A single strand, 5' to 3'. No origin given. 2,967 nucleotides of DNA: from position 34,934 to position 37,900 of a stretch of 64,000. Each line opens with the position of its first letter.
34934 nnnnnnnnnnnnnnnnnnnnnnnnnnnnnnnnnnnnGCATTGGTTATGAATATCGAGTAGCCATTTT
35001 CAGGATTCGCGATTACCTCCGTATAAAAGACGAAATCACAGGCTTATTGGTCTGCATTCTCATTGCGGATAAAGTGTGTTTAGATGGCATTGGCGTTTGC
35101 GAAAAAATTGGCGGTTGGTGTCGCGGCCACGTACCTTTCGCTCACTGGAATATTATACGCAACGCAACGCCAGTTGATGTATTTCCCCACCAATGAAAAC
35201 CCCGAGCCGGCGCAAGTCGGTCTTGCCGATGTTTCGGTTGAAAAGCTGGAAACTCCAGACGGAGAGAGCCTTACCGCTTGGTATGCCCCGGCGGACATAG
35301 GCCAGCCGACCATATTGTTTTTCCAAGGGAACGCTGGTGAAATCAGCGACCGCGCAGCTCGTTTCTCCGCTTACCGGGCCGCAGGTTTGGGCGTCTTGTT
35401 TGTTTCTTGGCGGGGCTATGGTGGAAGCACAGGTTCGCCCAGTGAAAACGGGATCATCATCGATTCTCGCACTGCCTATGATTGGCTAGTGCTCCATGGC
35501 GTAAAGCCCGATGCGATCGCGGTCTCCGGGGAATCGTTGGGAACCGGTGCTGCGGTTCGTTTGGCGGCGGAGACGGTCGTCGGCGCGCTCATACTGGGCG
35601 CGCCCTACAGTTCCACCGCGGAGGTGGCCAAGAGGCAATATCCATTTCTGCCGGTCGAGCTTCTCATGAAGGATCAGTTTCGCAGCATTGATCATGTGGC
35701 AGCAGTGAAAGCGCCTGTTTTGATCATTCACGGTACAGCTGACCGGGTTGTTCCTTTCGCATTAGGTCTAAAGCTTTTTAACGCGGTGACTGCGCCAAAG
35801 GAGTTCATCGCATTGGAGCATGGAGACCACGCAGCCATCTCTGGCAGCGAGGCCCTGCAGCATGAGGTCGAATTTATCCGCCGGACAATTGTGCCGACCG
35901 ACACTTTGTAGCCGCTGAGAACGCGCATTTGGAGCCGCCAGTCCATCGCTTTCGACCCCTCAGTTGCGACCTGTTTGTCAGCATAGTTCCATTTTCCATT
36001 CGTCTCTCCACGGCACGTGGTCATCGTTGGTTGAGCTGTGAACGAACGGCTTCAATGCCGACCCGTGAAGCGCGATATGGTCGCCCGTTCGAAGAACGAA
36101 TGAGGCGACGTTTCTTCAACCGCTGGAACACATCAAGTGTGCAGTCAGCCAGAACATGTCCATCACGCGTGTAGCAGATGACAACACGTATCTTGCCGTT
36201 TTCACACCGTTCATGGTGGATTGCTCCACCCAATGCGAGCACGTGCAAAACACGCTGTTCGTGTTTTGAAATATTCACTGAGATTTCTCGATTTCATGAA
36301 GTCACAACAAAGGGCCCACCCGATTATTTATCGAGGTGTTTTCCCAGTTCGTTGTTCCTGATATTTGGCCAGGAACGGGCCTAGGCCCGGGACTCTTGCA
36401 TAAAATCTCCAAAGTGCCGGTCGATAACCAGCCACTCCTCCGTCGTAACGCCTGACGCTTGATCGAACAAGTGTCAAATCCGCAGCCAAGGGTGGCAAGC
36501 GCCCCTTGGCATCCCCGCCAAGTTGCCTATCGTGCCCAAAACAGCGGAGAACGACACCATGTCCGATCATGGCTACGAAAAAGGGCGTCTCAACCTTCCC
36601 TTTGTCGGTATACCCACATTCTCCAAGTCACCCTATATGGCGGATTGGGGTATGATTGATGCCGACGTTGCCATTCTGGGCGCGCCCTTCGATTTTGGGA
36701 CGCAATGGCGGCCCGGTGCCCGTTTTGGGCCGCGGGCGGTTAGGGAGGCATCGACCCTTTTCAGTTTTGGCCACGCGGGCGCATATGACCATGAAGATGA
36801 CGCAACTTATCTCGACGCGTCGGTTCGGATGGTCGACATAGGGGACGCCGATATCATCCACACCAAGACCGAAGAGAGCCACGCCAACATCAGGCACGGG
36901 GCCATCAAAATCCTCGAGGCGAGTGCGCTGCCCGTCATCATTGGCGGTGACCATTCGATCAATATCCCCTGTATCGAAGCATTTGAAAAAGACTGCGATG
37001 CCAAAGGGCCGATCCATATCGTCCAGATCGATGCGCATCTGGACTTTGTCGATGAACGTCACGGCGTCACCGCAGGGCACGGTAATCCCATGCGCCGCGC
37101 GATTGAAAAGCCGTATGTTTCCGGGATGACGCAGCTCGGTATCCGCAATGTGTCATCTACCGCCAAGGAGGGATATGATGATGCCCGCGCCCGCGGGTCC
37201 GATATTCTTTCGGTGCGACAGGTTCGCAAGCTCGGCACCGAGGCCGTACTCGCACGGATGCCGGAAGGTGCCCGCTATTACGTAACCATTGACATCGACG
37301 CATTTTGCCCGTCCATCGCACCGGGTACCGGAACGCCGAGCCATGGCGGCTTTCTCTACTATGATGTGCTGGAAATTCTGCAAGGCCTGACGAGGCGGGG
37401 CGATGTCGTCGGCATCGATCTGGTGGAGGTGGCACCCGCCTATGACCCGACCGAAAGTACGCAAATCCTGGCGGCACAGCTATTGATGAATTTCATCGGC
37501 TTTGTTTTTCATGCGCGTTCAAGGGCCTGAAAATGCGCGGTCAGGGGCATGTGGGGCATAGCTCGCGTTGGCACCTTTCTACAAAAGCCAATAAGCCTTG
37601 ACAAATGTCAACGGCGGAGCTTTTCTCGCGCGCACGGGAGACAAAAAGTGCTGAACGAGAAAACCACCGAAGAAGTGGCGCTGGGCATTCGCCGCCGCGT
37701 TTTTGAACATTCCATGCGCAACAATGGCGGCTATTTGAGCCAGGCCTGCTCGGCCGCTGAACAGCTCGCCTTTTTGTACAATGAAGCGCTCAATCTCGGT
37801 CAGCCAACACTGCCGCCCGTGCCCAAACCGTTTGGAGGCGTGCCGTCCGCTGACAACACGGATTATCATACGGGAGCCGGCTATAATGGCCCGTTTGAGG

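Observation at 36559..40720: RuBisCO-like protein translationally coupled to a split transketolase, downstream of a ureohydrolase: an uncharacterised RLP module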

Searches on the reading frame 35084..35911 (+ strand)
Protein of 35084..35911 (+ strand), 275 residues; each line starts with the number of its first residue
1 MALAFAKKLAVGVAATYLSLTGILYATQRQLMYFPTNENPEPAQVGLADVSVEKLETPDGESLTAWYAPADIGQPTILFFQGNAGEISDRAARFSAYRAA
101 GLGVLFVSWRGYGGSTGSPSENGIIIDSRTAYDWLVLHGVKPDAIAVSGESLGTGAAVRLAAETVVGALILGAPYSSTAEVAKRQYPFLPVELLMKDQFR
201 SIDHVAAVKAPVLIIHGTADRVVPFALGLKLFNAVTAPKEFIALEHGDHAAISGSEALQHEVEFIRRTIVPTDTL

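Call 5: search_protein_families(library=pfam, proteins=[window:35084-35911:+])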
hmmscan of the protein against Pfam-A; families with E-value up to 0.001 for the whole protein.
window:35084-35911:+ (275 aa): 7 families
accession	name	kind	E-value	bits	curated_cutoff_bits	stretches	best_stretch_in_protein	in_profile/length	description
PF12146.15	Hydrolase_4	-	2.2e-09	37.4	27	1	203-251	185-234/239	Serine aminopeptidase, S33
PF02129.25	Peptidase_S15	-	2.6e-07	31.1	23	0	201-250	213-261/262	X-Pro dipeptidyl-peptidase (S15 family)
PF00561.26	Abhydrolase_1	-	6.6e-07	29.7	25.8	1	75-174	1-102/245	alpha/beta hydrolase fold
PF00326.27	Peptidase_S9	-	1.1e-05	25.4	22.6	1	167-252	90-190/213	Prolyl oligopeptidase family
PF20408.4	Abhydrolase_11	-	4.9e-05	23.6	27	1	142-224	75-142/193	Alpha/beta hydrolase domain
PF12697.13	Abhydrolase_6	-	0.00019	22.6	26.3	0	91-179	17-94/217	Alpha/beta hydrolase family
PF20434.5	BD-FAE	-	0.00064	19.7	26.8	0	198-232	178-212/215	BD-FAE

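Call 6: search_protein_families(library=ncbifam, proteins=[window:35084-35911:+])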
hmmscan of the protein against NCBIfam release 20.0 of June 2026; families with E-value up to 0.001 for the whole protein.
window:35084-35911:+ (275 aa): 8 families
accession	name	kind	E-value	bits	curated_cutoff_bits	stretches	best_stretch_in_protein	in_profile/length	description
NF047920.1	lactonase_UilS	equivalog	2.6e-06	27.3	400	0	186-257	199-269/285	UilS family quorum-quenching N-acyl-homoserine lactonase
NF052610.1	macro_16_ester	equivalog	6.7e-06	25.7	420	1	201-249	215-262/281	alpha/beta fold macrolide esterase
NF053693.1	esterase_mleCBF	exception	2.2e-05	24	564.5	1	202-250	214-261/279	CBF family alpha/beta fold macrolide esterase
NF045632.1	hydroxlase_HsaD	equivalog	0.00022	20.2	400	0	97-180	59-143/290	4,5:9,10-diseco-3-hydroxy-5,9,17-trioxoandrosta-1(10),2-diene-4-oate hydrolase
NF053684.1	esterase_mleBCA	exception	0.00049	19.3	570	1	205-249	220-263/281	BCA family alpha/beta fold macrolide esterase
NF053683.1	esterase_mleBRB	exception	0.00054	19.6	585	1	205-252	215-261/280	BRB family alpha/beta fold macrolide esterase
NF033124.1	estX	equivalog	0.00064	18.9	600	1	204-249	217-261/280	macrolide esterase EstX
NF011457.0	PRK14875.1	equivalog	0.00099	18.2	307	0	200-235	306-341/372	acetoin dehydrogenase dihydrolipoyllysine-residue acetyltransferase subunit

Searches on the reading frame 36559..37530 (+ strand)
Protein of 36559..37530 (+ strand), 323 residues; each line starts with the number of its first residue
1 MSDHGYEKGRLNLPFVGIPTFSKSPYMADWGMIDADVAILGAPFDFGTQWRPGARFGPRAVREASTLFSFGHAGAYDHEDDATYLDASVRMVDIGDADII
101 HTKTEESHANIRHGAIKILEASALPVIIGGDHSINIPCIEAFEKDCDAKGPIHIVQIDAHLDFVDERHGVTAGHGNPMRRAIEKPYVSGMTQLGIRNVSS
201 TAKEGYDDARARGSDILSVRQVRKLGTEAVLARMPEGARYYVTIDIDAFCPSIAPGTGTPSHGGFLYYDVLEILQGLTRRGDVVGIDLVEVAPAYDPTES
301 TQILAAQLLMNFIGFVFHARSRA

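Call 5: search_protein_families(library=pfam, proteins=[window:36559-37530:+])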
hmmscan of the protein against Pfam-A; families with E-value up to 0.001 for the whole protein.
window:36559-37530:+ (323 aa): 1 family
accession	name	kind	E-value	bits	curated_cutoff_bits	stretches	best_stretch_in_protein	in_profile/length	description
PF00491.26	Arginase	-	1.8e-76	257.7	22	1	35-312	1-277/280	Arginase family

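Call 6: search_protein_families(library=ncbifam, proteins=[window:36559-37530:+])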
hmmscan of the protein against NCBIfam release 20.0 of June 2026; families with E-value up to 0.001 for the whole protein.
window:36559-37530:+ (323 aa): 5 families
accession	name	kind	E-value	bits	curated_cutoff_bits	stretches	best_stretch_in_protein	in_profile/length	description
NF002564.0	PRK02190.1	subfamily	2.2e-57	194.6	302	1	33-317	31-302/307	agmatinase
TIGR01230.1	agmatinase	equivalog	1e-53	182.8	174.3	1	31-313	9-273/275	agmatinase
TIGR01227.1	hutG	equivalog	1.8e-38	132.5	229.15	1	34-313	34-306/307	formimidoylglutamase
TIGR01229.1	rocF_arginase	equivalog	1.1e-22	80.7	227.6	1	39-303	2-283/300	arginase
NF010347.0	PRK13775.1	equivalog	6.6e-12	45.3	381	1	85-312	89-323/331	formimidoylglutamase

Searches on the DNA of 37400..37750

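Call 76: search_rna_families(source=window, start=37400, end=37750, threshold=evalue, max_evalue=1)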
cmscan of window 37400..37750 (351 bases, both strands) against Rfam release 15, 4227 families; matches with E-value up to 1: 0.
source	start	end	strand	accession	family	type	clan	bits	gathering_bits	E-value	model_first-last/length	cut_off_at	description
